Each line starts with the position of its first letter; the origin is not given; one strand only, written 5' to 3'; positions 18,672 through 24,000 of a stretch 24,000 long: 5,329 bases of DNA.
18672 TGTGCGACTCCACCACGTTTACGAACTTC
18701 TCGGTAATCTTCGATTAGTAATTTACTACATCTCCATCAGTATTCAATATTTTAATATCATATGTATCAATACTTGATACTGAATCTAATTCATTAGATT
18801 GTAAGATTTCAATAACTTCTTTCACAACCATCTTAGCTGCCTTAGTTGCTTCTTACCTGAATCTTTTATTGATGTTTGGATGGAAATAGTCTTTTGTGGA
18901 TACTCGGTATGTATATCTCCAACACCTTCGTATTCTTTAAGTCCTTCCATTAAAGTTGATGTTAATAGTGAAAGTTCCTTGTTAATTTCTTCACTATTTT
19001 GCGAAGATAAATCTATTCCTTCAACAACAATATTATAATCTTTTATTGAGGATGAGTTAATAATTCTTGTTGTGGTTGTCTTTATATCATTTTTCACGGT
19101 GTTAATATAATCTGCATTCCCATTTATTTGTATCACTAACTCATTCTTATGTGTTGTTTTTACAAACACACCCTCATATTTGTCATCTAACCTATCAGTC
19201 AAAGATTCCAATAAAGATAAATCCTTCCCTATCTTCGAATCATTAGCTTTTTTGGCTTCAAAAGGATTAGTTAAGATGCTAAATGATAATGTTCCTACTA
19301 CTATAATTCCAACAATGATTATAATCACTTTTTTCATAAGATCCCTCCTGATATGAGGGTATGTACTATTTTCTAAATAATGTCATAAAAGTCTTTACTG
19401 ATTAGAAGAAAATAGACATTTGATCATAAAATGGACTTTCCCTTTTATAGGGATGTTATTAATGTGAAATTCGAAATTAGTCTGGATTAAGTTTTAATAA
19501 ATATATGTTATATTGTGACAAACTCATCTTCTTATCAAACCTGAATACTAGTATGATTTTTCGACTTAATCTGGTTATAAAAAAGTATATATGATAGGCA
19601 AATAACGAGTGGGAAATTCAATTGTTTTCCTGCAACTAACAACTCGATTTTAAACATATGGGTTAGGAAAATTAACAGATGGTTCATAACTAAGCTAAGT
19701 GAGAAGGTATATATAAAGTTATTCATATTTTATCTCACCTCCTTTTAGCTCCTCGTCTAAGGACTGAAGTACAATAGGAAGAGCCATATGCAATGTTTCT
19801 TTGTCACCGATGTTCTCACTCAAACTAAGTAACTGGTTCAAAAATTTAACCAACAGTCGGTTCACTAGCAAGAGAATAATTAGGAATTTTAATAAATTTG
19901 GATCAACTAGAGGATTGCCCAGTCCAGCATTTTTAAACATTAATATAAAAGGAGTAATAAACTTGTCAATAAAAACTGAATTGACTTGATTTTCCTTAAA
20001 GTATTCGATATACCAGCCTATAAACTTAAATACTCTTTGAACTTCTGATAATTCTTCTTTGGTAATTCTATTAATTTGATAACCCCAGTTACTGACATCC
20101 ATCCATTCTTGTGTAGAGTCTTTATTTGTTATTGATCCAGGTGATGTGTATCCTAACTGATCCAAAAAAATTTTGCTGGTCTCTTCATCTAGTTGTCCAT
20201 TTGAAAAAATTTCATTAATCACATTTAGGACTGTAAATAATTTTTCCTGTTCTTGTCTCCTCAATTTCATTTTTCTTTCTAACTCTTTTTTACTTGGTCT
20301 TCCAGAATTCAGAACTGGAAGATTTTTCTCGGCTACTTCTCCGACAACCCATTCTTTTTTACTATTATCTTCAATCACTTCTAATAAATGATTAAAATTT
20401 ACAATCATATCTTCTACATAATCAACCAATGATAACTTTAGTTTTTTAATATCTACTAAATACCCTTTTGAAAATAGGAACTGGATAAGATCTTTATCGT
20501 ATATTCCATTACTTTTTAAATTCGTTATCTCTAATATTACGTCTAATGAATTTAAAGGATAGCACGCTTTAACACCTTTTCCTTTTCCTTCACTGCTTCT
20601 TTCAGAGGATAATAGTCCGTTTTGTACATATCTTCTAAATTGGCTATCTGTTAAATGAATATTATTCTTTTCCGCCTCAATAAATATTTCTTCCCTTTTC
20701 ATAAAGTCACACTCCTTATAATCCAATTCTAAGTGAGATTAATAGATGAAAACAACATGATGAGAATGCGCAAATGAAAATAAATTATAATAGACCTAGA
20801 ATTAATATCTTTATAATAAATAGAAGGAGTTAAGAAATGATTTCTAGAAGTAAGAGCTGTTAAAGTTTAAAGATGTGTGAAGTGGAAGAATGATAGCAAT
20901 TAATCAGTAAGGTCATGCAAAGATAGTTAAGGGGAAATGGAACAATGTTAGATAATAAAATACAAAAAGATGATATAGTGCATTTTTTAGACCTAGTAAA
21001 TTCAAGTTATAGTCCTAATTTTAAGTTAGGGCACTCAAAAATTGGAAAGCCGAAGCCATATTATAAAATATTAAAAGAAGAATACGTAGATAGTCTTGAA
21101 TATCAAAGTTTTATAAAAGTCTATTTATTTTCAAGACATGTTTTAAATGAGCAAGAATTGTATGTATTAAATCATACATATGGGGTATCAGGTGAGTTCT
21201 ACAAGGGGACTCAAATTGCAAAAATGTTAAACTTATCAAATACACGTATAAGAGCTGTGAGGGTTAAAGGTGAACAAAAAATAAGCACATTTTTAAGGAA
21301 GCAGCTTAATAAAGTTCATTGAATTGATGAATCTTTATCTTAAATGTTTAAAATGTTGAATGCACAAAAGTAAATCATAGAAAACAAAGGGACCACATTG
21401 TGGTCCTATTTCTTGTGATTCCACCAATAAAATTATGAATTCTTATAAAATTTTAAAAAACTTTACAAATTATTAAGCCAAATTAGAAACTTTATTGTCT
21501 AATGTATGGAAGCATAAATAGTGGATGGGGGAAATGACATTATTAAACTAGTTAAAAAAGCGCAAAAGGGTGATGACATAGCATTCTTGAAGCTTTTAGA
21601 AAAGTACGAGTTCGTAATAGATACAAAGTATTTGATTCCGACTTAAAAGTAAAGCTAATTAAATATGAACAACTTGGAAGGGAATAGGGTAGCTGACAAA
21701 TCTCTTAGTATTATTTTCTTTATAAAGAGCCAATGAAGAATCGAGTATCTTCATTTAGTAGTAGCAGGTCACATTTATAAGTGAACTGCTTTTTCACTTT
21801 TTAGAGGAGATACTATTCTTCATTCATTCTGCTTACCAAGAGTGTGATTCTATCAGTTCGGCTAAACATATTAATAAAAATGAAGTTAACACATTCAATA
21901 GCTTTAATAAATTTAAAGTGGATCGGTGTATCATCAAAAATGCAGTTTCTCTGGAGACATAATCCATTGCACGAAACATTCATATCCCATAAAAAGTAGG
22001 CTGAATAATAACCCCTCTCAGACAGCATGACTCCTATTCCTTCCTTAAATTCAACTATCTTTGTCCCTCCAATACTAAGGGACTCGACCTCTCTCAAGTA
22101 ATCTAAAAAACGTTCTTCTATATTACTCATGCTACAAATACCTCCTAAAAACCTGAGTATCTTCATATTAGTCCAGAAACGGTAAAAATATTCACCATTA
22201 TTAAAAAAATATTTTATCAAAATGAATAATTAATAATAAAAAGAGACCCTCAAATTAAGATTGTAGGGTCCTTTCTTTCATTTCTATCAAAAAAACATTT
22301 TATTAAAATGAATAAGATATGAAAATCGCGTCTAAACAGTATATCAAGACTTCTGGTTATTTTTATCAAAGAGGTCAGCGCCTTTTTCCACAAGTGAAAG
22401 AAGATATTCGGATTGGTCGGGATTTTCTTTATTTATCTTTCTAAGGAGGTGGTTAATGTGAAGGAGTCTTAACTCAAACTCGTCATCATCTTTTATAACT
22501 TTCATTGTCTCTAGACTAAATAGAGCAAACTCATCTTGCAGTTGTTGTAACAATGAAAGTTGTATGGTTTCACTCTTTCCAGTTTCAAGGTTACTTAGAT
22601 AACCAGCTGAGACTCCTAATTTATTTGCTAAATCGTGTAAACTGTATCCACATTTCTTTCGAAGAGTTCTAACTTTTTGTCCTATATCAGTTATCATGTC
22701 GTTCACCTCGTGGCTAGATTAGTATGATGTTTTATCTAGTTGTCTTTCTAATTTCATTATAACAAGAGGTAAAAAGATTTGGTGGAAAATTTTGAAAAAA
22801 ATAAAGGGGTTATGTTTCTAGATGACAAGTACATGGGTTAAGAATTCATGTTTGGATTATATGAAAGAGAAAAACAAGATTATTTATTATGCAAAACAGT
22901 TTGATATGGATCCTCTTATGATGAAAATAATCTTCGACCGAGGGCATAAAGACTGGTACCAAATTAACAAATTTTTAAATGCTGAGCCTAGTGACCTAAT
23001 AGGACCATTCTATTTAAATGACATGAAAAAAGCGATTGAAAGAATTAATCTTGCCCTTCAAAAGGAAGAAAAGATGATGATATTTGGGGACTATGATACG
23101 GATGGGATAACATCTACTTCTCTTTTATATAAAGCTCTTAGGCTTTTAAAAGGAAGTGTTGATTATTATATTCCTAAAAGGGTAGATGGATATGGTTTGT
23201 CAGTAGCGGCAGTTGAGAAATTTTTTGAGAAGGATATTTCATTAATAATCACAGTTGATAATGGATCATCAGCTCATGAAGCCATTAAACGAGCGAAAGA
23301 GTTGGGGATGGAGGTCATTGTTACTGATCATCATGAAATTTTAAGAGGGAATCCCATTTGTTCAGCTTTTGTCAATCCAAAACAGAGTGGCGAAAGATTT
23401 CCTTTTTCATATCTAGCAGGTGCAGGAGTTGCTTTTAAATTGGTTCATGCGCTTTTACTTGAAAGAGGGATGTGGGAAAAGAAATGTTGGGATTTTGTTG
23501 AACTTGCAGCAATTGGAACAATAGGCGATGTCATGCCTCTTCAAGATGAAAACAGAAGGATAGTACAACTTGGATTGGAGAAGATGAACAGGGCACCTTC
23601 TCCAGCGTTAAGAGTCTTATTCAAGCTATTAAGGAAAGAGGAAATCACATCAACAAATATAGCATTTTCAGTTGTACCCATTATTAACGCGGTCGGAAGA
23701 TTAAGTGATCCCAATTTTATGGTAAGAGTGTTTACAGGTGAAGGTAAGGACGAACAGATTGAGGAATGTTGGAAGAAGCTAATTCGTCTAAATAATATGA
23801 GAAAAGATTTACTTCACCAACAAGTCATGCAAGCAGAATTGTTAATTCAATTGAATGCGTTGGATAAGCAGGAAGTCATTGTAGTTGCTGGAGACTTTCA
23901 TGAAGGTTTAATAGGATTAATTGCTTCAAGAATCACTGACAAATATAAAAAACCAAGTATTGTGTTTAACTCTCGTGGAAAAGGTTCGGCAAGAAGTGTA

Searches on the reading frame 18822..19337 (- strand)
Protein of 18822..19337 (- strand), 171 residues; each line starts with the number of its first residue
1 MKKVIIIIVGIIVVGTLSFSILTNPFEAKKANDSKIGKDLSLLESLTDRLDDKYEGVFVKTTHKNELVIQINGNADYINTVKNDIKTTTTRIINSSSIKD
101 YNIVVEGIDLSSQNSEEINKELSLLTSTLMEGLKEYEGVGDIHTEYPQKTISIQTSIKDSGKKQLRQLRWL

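Call 9: search_protein_families(library=pfam, proteins=[window:18822-19337:-], max_evalue=0.01)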
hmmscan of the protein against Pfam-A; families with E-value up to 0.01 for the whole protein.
window:18822-19337:- (171 aa): 0 families

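Call 79: search_protein_families(library=ncbifam, proteins=[window:18822-19337:-], max_evalue=0.01)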
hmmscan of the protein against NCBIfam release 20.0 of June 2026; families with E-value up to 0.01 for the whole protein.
window:18822-19337:- (171 aa): 1 family
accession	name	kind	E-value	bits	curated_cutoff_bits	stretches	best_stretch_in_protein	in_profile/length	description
TIGR04429.1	Phr_nterm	subfamily_domain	9.9e-05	22.6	25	1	1-23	1-23/28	Phr family secreted Rap phosphatase inhibitor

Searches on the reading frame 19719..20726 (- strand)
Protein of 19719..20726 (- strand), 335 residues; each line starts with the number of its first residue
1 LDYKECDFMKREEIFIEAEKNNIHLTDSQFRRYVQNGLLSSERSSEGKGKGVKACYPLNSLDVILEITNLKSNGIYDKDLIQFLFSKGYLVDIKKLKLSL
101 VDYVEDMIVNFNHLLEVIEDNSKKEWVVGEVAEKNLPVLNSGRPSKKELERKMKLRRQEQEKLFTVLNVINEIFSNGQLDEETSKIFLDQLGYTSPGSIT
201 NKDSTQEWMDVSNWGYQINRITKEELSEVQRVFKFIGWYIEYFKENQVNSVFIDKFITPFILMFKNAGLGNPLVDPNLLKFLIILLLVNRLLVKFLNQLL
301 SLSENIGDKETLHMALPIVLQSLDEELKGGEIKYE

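Call 9: search_protein_families(library=pfam, proteins=[window:19719-20726:-], max_evalue=0.01)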
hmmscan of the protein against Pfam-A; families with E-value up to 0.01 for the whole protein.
window:19719-20726:- (335 aa): 0 families

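Call 33: search_protein_families(library=phrogs, proteins=[window:19719-20726:-], max_evalue=0.01)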
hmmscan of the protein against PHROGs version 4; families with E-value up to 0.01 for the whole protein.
window:19719-20726:- (335 aa): 0 families

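Call 34: search_protein_families(library=padloc, proteins=[window:19719-20726:-], max_evalue=0.01)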
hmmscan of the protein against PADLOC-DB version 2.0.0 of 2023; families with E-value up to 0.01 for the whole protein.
window:19719-20726:- (335 aa): 0 families

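Call 79: search_protein_families(library=ncbifam, proteins=[window:19719-20726:-], max_evalue=0.01)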
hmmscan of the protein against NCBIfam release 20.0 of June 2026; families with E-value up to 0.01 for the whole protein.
window:19719-20726:- (335 aa): 0 families

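Call 91: search_dna_similar(query=window:19719-20726:-, collection=phages, mode=protein, max_rows=8)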
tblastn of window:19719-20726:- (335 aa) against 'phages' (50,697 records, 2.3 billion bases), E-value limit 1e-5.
No match.

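Call 92: search_dna_similar(query=window:19719-20726:-, collection=plasmids, mode=protein, max_rows=8)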
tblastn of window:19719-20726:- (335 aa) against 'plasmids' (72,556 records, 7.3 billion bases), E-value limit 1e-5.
No match.

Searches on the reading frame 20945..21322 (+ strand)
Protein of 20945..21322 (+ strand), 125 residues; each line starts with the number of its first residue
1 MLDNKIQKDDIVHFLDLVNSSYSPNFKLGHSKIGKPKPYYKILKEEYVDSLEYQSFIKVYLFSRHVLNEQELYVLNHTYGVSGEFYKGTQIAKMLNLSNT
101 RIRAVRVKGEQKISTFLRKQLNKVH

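Call 9: search_protein_families(library=pfam, proteins=[window:20945-21322:+], max_evalue=0.01)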
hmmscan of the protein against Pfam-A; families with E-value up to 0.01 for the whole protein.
window:20945-21322:+ (125 aa): 0 families

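Call 33: search_protein_families(library=phrogs, proteins=[window:20945-21322:+], max_evalue=0.01)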
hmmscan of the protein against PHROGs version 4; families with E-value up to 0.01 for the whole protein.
window:20945-21322:+ (125 aa): 1 family
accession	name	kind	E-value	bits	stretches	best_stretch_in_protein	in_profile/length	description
phrog_351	-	transcription regulation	0.0054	16.3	1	66-118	675-727/928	RNA polymerase sigma factor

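Call 34: search_protein_families(library=padloc, proteins=[window:20945-21322:+], max_evalue=0.01)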
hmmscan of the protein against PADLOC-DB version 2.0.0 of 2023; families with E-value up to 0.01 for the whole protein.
window:20945-21322:+ (125 aa): 0 families

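Call 79: search_protein_families(library=ncbifam, proteins=[window:20945-21322:+], max_evalue=0.01)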
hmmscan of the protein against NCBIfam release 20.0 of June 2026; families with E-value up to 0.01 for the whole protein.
window:20945-21322:+ (125 aa): 3 families
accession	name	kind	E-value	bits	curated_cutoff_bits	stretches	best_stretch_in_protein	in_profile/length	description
TIGR02997.1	Sig70-cyanoRpoD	subfamily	0.0012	18.2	384.5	1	65-112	248-296/298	RNA polymerase sigma factor, RpoD/SigA family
TIGR02394.1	rpoS_proteo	equivalog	0.0053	16.3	378.7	1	47-120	206-277/285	RNA polymerase sigma factor RpoS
NF005785.0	PRK07598.1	equivalog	0.008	15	554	1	67-119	351-404/415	RNA polymerase sigma factor SigC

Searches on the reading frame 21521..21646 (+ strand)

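Call 80: search_protein_families(library=ncbifam, proteins=[window:21521-21646:+], max_evalue=0.01)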
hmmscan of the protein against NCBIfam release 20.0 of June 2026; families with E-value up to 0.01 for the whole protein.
window:21521-21646:+ (41 aa): 1 family
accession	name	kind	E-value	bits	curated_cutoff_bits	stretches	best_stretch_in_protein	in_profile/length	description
NF007216.0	PRK09638.1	equivalog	0.0014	18.4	194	1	9-39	7-36/180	RNA polymerase sigma factor SigY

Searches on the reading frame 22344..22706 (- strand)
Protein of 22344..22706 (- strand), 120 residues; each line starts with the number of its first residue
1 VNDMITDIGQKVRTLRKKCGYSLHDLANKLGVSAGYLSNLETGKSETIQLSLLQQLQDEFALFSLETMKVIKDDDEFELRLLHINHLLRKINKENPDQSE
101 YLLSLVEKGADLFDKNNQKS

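Call 9: search_protein_families(library=pfam, proteins=[window:22344-22706:-], max_evalue=0.01)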
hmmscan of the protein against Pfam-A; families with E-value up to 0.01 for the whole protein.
window:22344-22706:- (120 aa): 6 families
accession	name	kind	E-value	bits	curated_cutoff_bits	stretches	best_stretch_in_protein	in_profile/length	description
PF01381.28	HTH_3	-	1.8e-08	34.8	23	1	12-46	1-35/55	Helix-turn-helix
PF13560.12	HTH_31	-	3.8e-08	33.9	27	1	8-47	2-41/64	Helix-turn-helix domain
PF12844.13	HTH_19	-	3.7e-06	27.2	30.2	1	9-48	1-39/64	Helix-turn-helix domain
PF13413.12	HTH_25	-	0.00052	20.2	24.6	1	13-46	3-36/62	Helix-turn-helix domain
PF25353.1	PH_2nd_LRR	-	0.0012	18.9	27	1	31-81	56-107/165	Second PH domain in LRR-containing protein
PF13443.12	HTH_26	-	0.0062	17.2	22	0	13-56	3-46/63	Cro/C1-type HTH DNA-binding domain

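Call 10: find_encoding_contigs(protein=window:22344-22706:-, flank=10000, max_places=6)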
Protein window:22344-22706:- (120 aa): no gene with exactly this product is on record in the collection.

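Call 34: search_protein_families(library=padloc, proteins=[window:22344-22706:-], max_evalue=0.01)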
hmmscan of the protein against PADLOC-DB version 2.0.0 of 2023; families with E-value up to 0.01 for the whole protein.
window:22344-22706:- (120 aa): 8 families
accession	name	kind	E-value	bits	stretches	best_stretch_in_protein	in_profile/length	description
PDLC02926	HTH_VI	-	4.3e-11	40.9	1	8-61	2-54/92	-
PDLC04142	capH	-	2e-09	36.4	1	3-85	2-74/103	capH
PDLC03947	RmrA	-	5.6e-05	20.1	1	8-58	12-61/383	-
PDLC03665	Control_protein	-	0.00016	19.9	1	2-45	3-47/77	control protein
PDLC03943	RmrA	-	0.00048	17.3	1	9-73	4-71/370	-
PDLC03953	RmrA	-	0.0016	15.8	1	7-49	5-47/373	-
PDLC03954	RmrA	-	0.0017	15.4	1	9-61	12-63/380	-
PDLC03949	RmrA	-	0.0025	14.8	1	11-74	6-72/363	-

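Call 80: search_protein_families(library=ncbifam, proteins=[window:22344-22706:-], max_evalue=0.01)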
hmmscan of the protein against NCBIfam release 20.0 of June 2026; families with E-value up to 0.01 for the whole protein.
window:22344-22706:- (120 aa): 11 families
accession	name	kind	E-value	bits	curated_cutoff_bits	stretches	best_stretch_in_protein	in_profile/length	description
NF006015.0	PRK08154.1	subfamily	3.3e-11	42.9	204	1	2-106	25-125/314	anaerobic benzoate catabolism transcriptional regulator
TIGR03070.1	couple_hipB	subfamily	8.7e-08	32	71.65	1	6-56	1-50/58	type II toxin-antitoxin system Y4mF family antitoxin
NF046032.1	TransRegSlrRBacil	equivalog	9.5e-08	32.2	250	1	8-84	2-83/149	HTH-type transcriptional regulator SlrR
NF047948.1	male_kill_WMK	equivalog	1.4e-06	28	300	1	7-119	5-119/300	WO male-killing family protein Wmk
NF003162.0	PRK04140.1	equivalog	0.00029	19.9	263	1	9-77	128-191/317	transcriptional regulator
NF041677.1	trans_regClgR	equivalog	0.00035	20.6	170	1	8-47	9-48/113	transcriptional regulator ClgR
NF038139.1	Reg_Aceta_RamB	equivalog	0.00036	19.3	700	1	8-62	3-56/465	acetate metabolism transcriptional regulator RamB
TIGR02612.1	mob_myst_A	hypoth_equivalog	0.00098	19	122.6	1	12-56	30-75/150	mobile mystery protein A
TIGR00270.2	TIGR00270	equivalog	0.0017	18.2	110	1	3-44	71-112/159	multiprotein bridging factor aMBF1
NF007408.0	PRK09943.1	equivalog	0.0091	15.6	211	0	1-64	1-63/185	HTH-type transcriptional regulator PuuR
NF007271.0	PRK09726.1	equivalog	0.0092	15.9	79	0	10-57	15-62/88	type II toxin-antitoxin system antitoxin HipB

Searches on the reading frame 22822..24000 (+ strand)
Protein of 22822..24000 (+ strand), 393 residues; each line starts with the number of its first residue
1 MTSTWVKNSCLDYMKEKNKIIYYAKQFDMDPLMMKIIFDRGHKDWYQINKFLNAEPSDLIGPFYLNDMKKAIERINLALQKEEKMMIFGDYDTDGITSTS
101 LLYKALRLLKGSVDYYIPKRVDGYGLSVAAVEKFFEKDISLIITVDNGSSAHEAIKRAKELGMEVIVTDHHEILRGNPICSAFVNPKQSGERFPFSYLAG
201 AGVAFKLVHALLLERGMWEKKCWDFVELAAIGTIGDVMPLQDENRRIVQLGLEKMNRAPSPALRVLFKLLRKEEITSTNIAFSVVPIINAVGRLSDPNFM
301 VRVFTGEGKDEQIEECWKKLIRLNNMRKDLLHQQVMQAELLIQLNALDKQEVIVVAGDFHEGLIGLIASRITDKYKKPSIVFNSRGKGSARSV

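Call 9: search_protein_families(library=pfam, proteins=[window:22822-24000:+], max_evalue=0.01)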
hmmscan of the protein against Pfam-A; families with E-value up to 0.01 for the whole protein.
window:22822-24000:+ (393 aa): 1 family
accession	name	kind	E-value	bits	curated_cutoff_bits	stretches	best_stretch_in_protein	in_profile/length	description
PF01368.27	DHH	-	1.2e-26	93.9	28.1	1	84-232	1-124/125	DHH family, N-terminal domain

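Call 33: search_protein_families(library=phrogs, proteins=[window:22822-24000:+], max_evalue=0.01)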
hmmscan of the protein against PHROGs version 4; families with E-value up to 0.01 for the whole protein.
window:22822-24000:+ (393 aa): 1 family
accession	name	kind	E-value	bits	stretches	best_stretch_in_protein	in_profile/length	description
phrog_2484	-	DNA, RNA and nucleotide metabolism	7.8e-85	286.5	1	28-392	11-385/564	RecJ-like ssDNA exonuclease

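Call 34: search_protein_families(library=padloc, proteins=[window:22822-24000:+], max_evalue=0.01)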
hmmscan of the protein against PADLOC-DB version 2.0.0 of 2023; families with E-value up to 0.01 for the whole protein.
window:22822-24000:+ (393 aa): 1 family
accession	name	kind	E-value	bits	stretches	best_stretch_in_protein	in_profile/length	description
PDLC04136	mad4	-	0.0084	14.9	0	67-95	47-75/110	mads_4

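Call 35: search_dna_similar(query=window:22822-24000:+, collection=phages, mode=protein, max_rows=15)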
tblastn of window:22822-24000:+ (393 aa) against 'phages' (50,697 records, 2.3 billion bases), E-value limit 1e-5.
Records with a match: 219; places in all: 219; records where one place covers at least 80% of the query: 159.
Best place of each record, by identity: <60% 219.
By first word of the organism name: Bacillus 61; Staphylococcus 43; Lactococcus 29; Bacteriophage 21; Enterococcus 20; Lactobacillus 15; Listeria 6; Mammaliicoccus 4; Geobacillus 3; Salmonella 2; and 10 more.
By host as written in the record: - 30; Lactococcus lactis 19; Staphylococcus sp. 15; Bacillus subtilis BEST7003 11; Bacillus anthracis Sterne 10; Lactobacillus plantarum 8; Bacillus subtilis 7; Bacillus anthracis 7; and 64 more.
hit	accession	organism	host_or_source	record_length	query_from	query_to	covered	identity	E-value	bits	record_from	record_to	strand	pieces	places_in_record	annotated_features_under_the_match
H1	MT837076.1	Bacteriophage sp.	human fecal samples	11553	13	393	97%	36.6%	3e-65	230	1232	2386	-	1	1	record has no annotation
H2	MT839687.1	Bacteriophage sp.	human fecal samples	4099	32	392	92%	38.5%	8e-64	226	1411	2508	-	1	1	record has no annotation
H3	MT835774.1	Bacteriophage sp.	human fecal samples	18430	24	393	94%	37.5%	2e-61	219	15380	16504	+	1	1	record has no annotation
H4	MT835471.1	Bacteriophage sp.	human fecal samples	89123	32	393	92%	38.1%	1e-64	229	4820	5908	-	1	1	record has no annotation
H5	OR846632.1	Enterococcus phage Efs 1-1-1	Enterococcus faecalis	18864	19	393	95%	36.6%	2e-67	237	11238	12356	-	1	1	record has no annotation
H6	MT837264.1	Bacteriophage sp.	human fecal samples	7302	24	392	94%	36.9%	2e-62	223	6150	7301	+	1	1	record has no annotation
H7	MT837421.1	Bacteriophage sp.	human fecal samples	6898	15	393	96%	35.7%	3e-62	222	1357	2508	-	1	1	record has no annotation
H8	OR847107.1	Listeria phage LM 4-11-1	Listeria monocytogenes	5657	17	393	96%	35.9%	4e-63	224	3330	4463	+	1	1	record has no annotation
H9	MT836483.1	Bacteriophage sp.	human fecal samples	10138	62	393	84%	40.6%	5e-64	227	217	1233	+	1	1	record has no annotation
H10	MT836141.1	Bacteriophage sp.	human fecal samples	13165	24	393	94%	36.4%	7e-63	224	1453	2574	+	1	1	record has no annotation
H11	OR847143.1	Listeria phage LM 4-11-1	Listeria monocytogenes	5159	17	393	96%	35.6%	3e-62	221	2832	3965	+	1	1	record has no annotation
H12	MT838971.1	Bacteriophage sp.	human fecal samples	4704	24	393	94%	35.8%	3e-63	224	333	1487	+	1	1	record has no annotation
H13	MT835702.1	Bacteriophage sp.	human fecal samples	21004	24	393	94%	35.8%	3e-63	224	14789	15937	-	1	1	record has no annotation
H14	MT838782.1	Bacteriophage sp.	human fecal samples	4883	32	392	92%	36.5%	8e-61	217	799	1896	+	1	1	record has no annotation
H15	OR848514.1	Listeria phage LM 4-14-1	Listeria monocytogenes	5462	25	393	94%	35.6%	3e-69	242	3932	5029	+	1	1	record has no annotation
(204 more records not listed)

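Call 44: find_related_loci(query=window:22822-24000:+, collection=viral_contigs, flank=10000)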
Query window:22822-24000:+ (393 aa) in viral_contigs; peptide patterns used: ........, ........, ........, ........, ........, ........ (x = any residue, [..] = any of these).
8 stretches matched a pattern, but none encodes a relative of the query by tblastn (E <= 1e-3).

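Call 80: search_protein_families(library=ncbifam, proteins=[window:22822-24000:+], max_evalue=0.01)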
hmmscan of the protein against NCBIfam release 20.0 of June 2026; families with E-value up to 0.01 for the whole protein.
window:22822-24000:+ (393 aa): 5 families
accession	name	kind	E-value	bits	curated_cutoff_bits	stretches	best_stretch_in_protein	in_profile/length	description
TIGR00644.1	recJ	equivalog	4.5e-111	371.8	396.9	1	31-393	3-376/546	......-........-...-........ exonuclease RecJ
NF008290.0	PRK11070.1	equivalog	1.2e-61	208.9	900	1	28-391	21-401/577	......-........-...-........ exonuclease RecJ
NF053576.1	RecJ_archaeal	equivalog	4.4e-23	81.9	360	1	74-254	3-171/452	RecJ family nuclease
NF040701.1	RecJ_Meth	equivalog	2.2e-13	49.8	550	1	80-241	5-152/449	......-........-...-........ exonuclease RecJ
NF053575.1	GAN_nuclease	exception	3.3e-08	32.6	850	1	64-238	6-168/467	GINS-associated RecJ family nuclease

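Call 93: search_dna_similar(query=window:22822-24000:+, collection=plasmids, mode=protein, max_rows=8)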
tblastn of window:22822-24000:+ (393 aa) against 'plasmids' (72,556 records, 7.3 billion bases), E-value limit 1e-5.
Records with a match: 185; places in all: 187; records where one place covers at least 80% of the query: 173.
Best place of each record, by identity: <60% 185.
By first word of the organism name: Bacillus 47; Xanthomonas 23; Clostridium 7; Paracoccus 6; Paenibacillus 5; Vibrio 4; Variovorax 4; Pseudomonas 4; Sinorhizobium 4; Acinetobacter 4; and 58 more.
By predicted mobility (MOB-suite, as given by PLSDB): non-mobilizable 150; mobilizable 31; conjugative 4.
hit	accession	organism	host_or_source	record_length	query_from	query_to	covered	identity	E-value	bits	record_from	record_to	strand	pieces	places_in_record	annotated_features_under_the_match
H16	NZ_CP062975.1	Pontibacillus sp. ALD_SL1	mangrove mud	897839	23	393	94%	46.0%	3e-101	336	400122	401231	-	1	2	recJ: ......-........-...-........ exonuclease RecJ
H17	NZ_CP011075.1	Brevibacillus laterosporus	Oryza sativa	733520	24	393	94%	39.2%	5e-77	266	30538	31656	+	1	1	recJ: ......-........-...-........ exonuclease RecJ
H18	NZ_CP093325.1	Bacillus sp. N5-665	whole organism,peat soil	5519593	15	393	96%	37.9%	2e-71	250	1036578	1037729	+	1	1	none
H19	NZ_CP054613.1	Paenibacillus cellulosilyticus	cell culture,soil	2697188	24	393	94%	37.6%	3e-66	235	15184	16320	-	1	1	none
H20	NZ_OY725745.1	Monoglobus pectinilyticus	-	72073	16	393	96%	36.4%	1e-68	242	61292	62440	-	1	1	recJ: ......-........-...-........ exonuclease RecJ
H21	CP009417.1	Jeotgalibacillus malaysiensis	-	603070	2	393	100%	34.6%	6e-63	225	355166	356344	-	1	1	hypothetical protein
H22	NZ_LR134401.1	Listeria monocytogenes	Homo sapiens,Vein blood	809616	17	393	96%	35.9%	2e-62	224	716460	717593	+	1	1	recJ: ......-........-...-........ exonuclease RecJ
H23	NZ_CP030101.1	Listeria monocytogenes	Environment,water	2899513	17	393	96%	35.9%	4e-62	223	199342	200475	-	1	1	none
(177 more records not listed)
